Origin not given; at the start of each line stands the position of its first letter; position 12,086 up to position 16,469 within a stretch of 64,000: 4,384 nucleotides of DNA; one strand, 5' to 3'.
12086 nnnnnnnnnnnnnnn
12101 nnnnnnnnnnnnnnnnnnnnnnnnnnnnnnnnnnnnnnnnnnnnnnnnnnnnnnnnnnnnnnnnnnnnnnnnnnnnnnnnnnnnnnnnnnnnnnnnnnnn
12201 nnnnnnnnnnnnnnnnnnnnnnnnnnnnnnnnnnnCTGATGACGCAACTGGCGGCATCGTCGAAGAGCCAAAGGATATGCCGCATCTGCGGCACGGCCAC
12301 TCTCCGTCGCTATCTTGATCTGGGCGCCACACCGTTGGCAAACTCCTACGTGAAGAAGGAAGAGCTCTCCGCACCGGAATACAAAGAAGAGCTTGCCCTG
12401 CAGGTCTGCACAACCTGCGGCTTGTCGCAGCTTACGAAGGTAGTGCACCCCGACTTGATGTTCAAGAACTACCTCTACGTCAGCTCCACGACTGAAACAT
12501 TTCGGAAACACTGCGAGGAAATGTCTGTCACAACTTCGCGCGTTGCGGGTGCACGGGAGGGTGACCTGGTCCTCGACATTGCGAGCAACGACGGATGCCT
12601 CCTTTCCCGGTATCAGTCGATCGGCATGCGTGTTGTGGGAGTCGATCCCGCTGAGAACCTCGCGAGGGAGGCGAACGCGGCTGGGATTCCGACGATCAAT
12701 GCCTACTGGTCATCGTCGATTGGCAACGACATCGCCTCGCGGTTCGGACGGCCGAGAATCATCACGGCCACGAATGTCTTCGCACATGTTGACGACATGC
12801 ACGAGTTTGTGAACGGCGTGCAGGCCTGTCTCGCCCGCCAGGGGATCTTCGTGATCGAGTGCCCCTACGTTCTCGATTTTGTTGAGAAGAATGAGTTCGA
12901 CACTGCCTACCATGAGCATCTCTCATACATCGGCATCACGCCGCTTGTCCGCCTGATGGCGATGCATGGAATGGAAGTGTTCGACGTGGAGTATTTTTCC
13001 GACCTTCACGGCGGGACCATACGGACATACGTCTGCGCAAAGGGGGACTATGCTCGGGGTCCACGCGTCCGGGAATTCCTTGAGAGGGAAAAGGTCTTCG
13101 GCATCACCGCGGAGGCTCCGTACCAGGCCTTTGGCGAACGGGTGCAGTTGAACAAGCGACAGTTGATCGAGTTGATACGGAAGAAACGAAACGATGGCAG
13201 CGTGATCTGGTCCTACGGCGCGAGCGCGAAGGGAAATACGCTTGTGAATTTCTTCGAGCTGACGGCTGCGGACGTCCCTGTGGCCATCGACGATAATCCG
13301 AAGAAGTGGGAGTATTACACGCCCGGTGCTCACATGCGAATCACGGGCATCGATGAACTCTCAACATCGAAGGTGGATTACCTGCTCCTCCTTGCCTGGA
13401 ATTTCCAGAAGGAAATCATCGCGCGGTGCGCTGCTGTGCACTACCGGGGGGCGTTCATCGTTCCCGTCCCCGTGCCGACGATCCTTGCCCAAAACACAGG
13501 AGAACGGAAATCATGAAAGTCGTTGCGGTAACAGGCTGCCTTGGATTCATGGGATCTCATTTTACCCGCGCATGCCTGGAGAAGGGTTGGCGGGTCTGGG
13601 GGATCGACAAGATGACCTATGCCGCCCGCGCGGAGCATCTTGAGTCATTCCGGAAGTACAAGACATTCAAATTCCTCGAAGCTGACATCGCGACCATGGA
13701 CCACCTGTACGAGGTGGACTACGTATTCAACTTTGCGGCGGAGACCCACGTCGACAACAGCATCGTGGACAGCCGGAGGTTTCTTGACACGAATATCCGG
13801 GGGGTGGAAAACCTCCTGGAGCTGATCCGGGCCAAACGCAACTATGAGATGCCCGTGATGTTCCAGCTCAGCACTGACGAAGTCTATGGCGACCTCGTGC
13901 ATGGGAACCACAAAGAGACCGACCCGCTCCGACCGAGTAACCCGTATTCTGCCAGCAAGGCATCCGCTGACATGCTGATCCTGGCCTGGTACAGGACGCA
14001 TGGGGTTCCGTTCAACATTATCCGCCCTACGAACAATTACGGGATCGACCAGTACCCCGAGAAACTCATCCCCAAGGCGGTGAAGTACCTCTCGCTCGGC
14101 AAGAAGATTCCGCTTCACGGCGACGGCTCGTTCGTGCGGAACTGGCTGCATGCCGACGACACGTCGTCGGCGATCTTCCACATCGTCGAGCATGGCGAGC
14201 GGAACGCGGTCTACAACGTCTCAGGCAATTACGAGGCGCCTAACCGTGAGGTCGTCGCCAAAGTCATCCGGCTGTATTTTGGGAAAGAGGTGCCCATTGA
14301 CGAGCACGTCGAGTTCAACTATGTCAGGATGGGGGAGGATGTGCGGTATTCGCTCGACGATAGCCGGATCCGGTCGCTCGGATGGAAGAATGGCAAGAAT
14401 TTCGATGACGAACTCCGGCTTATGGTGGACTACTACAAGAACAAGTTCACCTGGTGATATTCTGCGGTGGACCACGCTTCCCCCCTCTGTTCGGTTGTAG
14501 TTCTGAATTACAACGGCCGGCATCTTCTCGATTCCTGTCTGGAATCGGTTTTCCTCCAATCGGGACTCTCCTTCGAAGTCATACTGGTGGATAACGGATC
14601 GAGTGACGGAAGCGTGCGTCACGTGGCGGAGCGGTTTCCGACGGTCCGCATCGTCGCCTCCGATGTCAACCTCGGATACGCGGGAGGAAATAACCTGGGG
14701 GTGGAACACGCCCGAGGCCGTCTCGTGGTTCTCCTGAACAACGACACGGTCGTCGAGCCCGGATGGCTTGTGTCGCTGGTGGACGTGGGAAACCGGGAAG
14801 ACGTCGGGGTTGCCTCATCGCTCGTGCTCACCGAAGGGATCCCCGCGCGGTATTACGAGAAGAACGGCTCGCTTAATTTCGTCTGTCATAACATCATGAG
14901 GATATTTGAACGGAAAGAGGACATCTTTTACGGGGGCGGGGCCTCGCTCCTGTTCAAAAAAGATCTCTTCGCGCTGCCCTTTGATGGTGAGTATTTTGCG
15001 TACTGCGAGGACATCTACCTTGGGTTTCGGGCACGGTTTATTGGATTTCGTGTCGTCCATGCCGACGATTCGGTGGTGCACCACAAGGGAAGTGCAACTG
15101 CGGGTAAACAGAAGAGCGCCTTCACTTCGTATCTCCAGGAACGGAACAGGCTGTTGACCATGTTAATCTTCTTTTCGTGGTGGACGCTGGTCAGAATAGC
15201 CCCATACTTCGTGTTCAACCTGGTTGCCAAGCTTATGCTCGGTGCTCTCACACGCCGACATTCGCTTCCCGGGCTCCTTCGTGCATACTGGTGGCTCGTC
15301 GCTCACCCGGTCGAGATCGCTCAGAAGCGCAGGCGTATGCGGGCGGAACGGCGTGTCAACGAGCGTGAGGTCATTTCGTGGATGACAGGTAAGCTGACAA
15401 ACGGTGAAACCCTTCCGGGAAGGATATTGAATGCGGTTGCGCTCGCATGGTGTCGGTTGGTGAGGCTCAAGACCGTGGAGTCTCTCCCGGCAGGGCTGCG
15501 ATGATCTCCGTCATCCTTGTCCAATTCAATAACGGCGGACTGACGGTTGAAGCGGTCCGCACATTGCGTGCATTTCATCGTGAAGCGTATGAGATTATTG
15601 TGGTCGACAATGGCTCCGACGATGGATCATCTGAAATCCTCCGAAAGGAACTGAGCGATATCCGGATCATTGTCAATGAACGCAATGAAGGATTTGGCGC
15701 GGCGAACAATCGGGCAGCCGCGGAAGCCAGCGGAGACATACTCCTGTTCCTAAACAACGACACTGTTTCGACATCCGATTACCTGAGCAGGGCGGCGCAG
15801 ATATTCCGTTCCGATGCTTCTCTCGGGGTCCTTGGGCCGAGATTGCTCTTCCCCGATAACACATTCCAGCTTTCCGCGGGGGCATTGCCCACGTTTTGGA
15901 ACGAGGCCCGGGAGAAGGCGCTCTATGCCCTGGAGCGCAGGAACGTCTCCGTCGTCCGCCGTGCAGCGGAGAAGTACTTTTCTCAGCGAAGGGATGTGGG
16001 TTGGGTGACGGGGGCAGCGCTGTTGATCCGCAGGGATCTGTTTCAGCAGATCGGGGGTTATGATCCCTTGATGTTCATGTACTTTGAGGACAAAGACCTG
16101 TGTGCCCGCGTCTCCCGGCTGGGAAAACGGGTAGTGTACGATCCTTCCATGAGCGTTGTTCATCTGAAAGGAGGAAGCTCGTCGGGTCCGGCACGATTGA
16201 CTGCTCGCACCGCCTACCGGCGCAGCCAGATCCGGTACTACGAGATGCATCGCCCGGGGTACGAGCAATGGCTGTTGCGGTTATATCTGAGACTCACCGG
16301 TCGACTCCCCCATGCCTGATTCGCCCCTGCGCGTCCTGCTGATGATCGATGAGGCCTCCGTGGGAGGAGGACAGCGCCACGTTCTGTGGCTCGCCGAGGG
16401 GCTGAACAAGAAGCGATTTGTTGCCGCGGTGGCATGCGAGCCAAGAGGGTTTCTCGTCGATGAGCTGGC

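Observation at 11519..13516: Single-polypeptide fusion of an RmlD-like 4-ketoreductase with a TylC3-like sugar C-methyltransferase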

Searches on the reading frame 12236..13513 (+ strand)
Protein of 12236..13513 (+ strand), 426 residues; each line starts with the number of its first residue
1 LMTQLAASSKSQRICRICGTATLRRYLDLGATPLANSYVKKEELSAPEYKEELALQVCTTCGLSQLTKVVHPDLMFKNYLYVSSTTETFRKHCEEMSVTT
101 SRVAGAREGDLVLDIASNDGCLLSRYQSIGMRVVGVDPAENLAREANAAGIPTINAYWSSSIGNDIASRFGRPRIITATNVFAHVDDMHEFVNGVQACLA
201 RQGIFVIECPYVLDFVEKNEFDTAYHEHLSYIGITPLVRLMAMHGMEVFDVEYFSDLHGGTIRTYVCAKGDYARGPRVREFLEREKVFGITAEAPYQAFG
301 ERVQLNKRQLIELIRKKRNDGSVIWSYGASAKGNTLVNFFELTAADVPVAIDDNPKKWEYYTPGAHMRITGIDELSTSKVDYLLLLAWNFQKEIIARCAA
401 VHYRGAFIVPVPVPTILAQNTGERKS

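Call 20: search_solved_structures(query=window:12236-13513:+, max_evalue=0.001, show_alignments=2)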
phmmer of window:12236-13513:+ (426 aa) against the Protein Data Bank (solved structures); distinct sequences matched with E-value up to 0.001: 10.
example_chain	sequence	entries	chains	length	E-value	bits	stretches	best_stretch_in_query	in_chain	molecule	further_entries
4rv9_A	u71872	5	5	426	1.1e-88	301.2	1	9-418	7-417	D-mycarose 3-C-methyltransferase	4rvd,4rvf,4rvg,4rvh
3ndi_A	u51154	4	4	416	4.5e-57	197.1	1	12-412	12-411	Methyltransferase | TcaB9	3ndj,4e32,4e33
4e31_A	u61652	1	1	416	1.2e-56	195.8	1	12-412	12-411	TcaB9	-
4e2y_A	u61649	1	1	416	1.2e-56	195.8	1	12-412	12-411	TcaB9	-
4e2x_A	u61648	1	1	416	1.6e-56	195.3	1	12-412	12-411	TcaB9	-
4e2z_A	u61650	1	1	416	4.2e-56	193.9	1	12-412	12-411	TcaB9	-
4e2w_A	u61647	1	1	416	4.3e-56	193.9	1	12-412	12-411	TcaB9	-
4e30_A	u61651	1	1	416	1.1e-55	192.6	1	12-412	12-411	TcaB9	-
5t6b_A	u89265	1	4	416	8.1e-51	176.5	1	13-412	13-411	Sugar 3-C-methyl transferase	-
5t64_A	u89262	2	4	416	1.5e-50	175.7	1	13-412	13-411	Sugar 3-C-methyl transferase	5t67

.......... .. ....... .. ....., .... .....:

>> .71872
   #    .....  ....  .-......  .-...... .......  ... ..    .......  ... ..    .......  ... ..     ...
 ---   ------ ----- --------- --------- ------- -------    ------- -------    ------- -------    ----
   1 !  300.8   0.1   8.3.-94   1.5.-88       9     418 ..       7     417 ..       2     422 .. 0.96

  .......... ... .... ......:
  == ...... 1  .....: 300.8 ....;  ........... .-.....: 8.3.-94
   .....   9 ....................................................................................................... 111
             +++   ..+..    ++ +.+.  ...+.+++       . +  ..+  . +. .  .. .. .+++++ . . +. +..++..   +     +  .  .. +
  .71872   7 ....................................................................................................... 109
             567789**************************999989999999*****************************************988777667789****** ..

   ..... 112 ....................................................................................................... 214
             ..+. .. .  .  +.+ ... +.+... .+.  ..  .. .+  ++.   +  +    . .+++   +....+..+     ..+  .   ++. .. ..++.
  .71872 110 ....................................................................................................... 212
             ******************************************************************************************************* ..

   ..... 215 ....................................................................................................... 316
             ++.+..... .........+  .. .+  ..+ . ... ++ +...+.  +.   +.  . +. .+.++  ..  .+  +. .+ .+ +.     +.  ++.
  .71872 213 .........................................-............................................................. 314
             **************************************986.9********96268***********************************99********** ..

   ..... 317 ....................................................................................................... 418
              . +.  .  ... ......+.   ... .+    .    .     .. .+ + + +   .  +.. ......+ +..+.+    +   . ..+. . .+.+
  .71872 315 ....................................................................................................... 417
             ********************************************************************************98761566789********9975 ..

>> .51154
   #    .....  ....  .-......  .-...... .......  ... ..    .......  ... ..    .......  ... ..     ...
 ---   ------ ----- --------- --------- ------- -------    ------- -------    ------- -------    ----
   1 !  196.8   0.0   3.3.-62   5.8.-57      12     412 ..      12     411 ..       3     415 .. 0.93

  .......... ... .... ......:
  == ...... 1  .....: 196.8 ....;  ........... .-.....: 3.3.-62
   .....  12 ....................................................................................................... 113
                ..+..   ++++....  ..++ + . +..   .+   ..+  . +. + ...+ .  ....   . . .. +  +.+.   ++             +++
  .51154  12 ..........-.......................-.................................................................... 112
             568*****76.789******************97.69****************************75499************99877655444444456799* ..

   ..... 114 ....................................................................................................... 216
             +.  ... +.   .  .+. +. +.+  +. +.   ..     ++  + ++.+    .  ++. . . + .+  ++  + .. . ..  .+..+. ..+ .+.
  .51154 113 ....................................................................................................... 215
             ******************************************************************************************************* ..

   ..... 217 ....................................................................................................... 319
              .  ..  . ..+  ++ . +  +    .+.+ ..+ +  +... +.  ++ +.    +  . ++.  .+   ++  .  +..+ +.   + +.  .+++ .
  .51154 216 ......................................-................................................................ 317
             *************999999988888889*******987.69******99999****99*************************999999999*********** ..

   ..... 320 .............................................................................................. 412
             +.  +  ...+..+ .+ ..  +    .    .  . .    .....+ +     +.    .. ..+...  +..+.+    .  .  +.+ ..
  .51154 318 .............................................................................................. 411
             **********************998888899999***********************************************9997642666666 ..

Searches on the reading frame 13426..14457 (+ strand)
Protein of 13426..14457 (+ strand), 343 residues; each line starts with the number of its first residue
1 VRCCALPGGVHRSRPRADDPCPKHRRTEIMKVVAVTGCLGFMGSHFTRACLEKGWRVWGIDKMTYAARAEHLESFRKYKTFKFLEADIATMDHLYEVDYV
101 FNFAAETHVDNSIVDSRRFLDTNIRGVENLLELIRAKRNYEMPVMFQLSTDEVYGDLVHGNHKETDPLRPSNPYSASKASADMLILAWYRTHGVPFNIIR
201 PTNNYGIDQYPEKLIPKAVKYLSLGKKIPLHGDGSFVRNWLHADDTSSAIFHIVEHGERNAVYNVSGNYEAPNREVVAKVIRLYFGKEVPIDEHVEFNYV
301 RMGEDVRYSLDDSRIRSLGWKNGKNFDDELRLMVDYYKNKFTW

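Call 7: search_protein_families(library=pfam, proteins=[window:13426-14457:+], max_evalue=0.001)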
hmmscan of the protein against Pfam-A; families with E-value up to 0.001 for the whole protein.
window:13426-14457:+ (343 aa): 6 families
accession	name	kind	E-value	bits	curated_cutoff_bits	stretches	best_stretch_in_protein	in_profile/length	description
PF16363.11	GDP_Man_Dehyd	-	5e-57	194.3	27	1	35-333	2-332/332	GDP-mannose 4,6 dehydratase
PF01370.27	Epimerase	-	4.5e-49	167.5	20.9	1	33-265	1-239/240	NAD dependent epimerase/dehydratase family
PF01073.25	3Beta_HSD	-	1.8e-12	47.3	22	1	34-249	1-224/280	3-beta hydroxysteroid dehydrogenase/isomerase family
PF07993.18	NAD_binding_4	-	5.1e-10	39.4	20.1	1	94-203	85-206/258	Male sterility protein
PF04321.23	RmlD_sub_bind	-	1.4e-09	37.9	27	1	33-205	3-152/287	RmlD substrate binding domain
PF02719.21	Polysacc_synt_2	-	2.3e-06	27.5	20.2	1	33-305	1-268/293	Polysaccharide biosynthesis protein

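Call 12: search_protein_families(library=ncbifam, proteins=[window:13426-14457:+], max_evalue=0.001)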
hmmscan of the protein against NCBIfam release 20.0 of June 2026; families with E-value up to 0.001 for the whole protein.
window:13426-14457:+ (343 aa): 23 families
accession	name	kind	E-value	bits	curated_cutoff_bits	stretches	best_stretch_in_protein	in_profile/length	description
TIGR01181.1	dTDP_gluc_dehyt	equivalog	1.9e-91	306.5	365.1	1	34-343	3-317/321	dTDP-glucose 4,6-dehydratase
NF007490.0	PRK10084.1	subfamily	2e-58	198.1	649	1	33-343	3-340/361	dTDP-glucose 4,6-dehydratase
NF007582.0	PRK10217.1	equivalog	1.3e-56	192.3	698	1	30-343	1-337/355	dTDP-glucose 4,6-dehydratase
TIGR04180.1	EDH_00030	hypoth_equivalog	3.3e-33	115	475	1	33-318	1-289/297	NAD-dependent 4,6-dehydratase LegB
TIGR01179.1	galE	equivalog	2.6e-22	79.1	262.3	1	33-325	2-312/332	UDP-glucose 4-epimerase GalE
TIGR02622.1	CDP_4_6_dhtase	equivalog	3.2e-20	72.6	278.45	1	31-341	5-334/352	CDP-glucose 4,6-dehydratase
NF008872.0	PRK11908.1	equivalog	5.6e-14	51.9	294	1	30-340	1-338/349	bifunctional UDP-4-keto-pentose/UDP-xylose synthase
TIGR02197.1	heptose_epim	equivalog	7.8e-14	51.5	274.6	1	34-307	2-276/316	ADP-glyceromanno-heptose 6-epimerase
TIGR01472.1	gmd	equivalog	8.2e-14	51.6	415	1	31-277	1-261/342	GDP-mannose 4,6-dehydratase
NF047922.1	GDPFucSynFcl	equivalog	2.7e-09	36.9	500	1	165-337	124-301/308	GDP-L-fucose synthase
NF005998.1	PRK08125.1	equivalog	1.2e-08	33.8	777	1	30-259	315-556/649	bifunctional UDP-4-amino-4-deoxy-L-arabinose formyltransferase/UDP-glucuronic acid oxidase ArnA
NF007956.0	PRK10675.1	subfamily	1.5e-08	34.1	394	1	33-182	3-157/338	UDP-glucose 4-epimerase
TIGR03466.1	HpnA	hypoth_equivalog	2.6e-08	33.1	367.65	1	33-263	3-226/327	hopanoid-associated sugar epimerase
TIGR01777.1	yfcH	hypoth_equivalog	6e-08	32.6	207.35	0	33-166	1-128/292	TIGR01777 family oxidoreductase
NF011728.1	PRK15181.1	equivalog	7.3e-08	31.8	760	1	32-266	17-264/348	Vi polysaccharide biosynthesis UDP-N-acetylglucosaminuronic acid C-4 epimerase TviC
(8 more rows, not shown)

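Call 43: search_solved_structures(query=window:13513-14454:+, max_evalue=1e-20, show_alignments=1)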
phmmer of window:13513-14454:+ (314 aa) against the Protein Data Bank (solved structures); distinct sequences matched with E-value up to 1e-20: 13.
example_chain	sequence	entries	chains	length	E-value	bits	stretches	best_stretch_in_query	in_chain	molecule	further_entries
2hun_A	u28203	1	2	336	1.1e-68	235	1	5-314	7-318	336aa long hypothetical dTDP-glucose 4,6-dehydratase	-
6bi4_A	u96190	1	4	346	5.4e-62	213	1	4-314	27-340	dTDP-glucose 4,6-dehydratase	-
8shh_A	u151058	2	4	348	8.6e-60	205.8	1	4-312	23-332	dTDP-glucose 4,6-dehydratase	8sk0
8du1_A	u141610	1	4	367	2.1e-53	184.8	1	1-314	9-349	dTDP-glucose 4,6-dehydratase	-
1g1a_A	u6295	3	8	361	7e-53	183.1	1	4-314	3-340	DTDP-D-GLUCOSE 4,6-DEHYDRATASE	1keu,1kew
1r66_A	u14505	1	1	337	1.5e-52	182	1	5-314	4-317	TDP-glucose-4,6-dehydratase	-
1r6d_A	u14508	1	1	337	1.9e-51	178.3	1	5-314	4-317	TDP-glucose-4,6-dehydratase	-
1bxk_A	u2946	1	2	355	2.3e-51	178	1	1-314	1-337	PROTEIN (DTDP-GLUCOSE 4,6-DEHYDRATASE)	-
6vlo_A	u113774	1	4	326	3.2e-48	167.8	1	1-309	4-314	Putative dTDP-D-glucose 4,6-dehydratase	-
1kep_A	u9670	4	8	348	1.9e-43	152.1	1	2-314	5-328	dTDP-D-glucose 4,6-dehydratase | DTDP-GLUCOSE 4,6-DEHYDRATASE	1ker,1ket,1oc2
7ys8_A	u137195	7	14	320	2.6e-24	89.2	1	5-313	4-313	UDP-glucose 4-epimerase | UDP-glucose 4-epimerase along with EC 5.1.3.2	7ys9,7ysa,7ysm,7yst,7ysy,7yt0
4zrm_A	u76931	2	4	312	4.9e-24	88.3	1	4-310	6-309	UDP-glucose 4-epimerase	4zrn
6dnt_A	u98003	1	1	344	4.5e-21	78.6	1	2-308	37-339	NAD-dependent epimerase/dehydratase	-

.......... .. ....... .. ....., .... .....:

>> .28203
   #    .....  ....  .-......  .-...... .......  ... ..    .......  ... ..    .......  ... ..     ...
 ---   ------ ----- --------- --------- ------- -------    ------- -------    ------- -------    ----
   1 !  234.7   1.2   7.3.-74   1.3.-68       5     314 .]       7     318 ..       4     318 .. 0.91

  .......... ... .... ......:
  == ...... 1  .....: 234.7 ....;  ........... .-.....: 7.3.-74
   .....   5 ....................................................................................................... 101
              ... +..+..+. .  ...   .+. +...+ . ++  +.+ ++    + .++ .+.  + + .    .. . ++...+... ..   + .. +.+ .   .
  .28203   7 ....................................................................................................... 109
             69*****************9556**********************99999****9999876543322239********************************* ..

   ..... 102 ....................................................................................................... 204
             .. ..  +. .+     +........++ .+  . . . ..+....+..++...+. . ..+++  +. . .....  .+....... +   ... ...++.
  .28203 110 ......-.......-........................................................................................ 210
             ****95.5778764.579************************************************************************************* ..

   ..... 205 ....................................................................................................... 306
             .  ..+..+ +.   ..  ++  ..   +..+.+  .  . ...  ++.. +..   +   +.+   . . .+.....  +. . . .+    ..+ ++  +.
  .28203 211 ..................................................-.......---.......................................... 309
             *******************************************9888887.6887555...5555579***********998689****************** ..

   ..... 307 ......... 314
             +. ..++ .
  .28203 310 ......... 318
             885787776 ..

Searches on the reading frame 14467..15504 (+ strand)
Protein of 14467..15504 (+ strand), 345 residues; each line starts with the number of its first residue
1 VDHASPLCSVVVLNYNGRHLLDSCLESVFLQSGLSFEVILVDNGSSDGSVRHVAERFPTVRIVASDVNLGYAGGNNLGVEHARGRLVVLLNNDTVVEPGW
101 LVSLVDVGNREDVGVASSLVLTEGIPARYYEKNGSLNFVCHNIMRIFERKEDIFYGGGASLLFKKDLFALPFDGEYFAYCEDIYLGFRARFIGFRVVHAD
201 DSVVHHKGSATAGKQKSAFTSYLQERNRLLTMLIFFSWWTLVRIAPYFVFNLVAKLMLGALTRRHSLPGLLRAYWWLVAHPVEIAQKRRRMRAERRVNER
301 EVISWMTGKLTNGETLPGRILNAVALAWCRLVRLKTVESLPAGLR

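Call 7: search_protein_families(library=pfam, proteins=[window:14467-15504:+], max_evalue=0.001)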
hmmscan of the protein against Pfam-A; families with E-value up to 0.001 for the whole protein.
window:14467-15504:+ (345 aa): 3 families
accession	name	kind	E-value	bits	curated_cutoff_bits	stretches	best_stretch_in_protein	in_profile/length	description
PF00535.33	Glycos_transf_2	-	2.8e-24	86.4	23.3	1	9-168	1-164/168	Glycosyl transferase family 2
PF13641.12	Glyco_tranf_2_3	-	6.9e-14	52.9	27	1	8-228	3-226/230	Glycosyltransferase like family 2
PF13632.12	Glyco_trans_2_3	-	0.00022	21.6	27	1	87-278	2-188/198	Glycosyl transferase family group 2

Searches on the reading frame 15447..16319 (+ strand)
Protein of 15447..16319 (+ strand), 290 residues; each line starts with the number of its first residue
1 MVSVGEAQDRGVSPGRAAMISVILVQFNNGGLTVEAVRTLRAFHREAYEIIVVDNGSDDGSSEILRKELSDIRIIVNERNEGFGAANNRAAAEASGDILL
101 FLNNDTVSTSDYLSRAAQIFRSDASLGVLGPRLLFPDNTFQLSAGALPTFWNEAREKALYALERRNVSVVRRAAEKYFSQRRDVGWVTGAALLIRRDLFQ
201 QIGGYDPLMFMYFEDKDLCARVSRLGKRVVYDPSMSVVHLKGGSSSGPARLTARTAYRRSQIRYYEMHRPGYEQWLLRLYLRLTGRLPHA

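Call 7: search_protein_families(library=pfam, proteins=[window:15447-16319:+], max_evalue=0.001)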
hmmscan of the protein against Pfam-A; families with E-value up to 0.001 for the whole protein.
window:15447-16319:+ (290 aa): 7 families
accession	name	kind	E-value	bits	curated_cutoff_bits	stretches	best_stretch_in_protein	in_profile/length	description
PF00535.33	Glycos_transf_2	-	1.5e-23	84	23.3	1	21-159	1-132/168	Glycosyl transferase family 2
PF13641.12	Glyco_tranf_2_3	-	3.6e-17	63.6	27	1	20-255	3-227/230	Glycosyltransferase like family 2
PF10111.15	Glyco_tranf_2_2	-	2e-12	47.6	27.3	1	33-122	15-108/276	Glycosyltransferase like family 2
PF13506.12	Glyco_transf_21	-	1.8e-06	27.9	21.7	1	88-235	23-150/174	Glycosyl transferase family 21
PF13632.12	Glyco_trans_2_3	-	1.8e-05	25.1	27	1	100-242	3-125/198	Glycosyl transferase family group 2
PF13704.12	Glyco_tranf_2_4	-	0.0001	23.2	27.5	1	47-86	19-57/98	Glycosyl transferase family 2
PF13712.12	Glyco_tranf_2_5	-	0.00014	22.1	27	1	81-230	39-178/210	Glycosyltransferase like family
